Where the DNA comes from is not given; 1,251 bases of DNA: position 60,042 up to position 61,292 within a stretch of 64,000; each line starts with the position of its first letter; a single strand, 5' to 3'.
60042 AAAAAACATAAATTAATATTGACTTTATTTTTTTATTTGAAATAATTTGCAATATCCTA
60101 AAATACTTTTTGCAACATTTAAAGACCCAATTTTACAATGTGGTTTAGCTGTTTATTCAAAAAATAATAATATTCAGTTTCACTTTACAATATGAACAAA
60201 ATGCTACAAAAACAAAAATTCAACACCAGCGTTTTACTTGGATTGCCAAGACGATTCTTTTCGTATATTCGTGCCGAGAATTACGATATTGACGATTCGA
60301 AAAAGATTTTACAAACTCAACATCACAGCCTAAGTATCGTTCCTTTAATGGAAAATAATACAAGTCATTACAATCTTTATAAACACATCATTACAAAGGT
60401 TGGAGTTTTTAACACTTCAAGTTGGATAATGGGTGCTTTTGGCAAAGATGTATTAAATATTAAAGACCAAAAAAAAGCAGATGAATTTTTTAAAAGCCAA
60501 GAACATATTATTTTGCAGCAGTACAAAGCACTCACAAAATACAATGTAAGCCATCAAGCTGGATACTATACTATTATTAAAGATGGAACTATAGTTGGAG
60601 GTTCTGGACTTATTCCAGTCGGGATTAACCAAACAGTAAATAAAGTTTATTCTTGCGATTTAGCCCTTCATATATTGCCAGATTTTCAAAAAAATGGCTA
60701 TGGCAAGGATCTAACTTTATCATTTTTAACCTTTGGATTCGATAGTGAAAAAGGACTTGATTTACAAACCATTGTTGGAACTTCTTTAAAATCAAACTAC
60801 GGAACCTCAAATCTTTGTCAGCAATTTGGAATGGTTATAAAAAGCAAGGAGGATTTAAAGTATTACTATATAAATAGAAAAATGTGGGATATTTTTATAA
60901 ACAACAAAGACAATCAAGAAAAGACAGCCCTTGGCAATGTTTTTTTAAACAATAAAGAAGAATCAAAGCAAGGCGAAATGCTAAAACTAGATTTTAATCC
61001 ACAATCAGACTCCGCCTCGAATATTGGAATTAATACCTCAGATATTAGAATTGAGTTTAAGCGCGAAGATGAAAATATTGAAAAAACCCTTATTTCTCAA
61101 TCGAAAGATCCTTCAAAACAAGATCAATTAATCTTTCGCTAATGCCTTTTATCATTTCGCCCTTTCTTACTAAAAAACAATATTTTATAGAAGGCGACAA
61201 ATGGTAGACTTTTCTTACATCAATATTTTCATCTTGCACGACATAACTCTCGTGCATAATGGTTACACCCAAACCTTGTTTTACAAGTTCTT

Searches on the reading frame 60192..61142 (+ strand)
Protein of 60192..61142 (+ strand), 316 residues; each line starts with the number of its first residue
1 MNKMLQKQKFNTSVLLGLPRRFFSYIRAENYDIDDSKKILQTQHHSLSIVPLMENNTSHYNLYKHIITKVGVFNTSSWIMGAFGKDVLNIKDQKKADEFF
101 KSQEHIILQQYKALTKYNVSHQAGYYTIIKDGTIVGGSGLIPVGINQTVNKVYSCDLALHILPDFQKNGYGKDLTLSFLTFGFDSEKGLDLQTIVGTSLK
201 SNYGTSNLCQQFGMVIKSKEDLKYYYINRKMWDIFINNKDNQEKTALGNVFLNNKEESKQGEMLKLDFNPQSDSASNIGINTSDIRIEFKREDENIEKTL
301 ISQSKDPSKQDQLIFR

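Call 81: search_protein_families(library=pfam, proteins=[window:60192-61142:+], max_evalue=0.001)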
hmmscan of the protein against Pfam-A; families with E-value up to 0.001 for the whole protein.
window:60192-61142:+ (316 aa): 1 family
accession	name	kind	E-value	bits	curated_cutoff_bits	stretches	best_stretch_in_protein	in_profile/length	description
PF13302.13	Acetyltransf_3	-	0.00026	22.1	25.4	1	110-214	44-137/138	Acetyltransferase (GNAT) domain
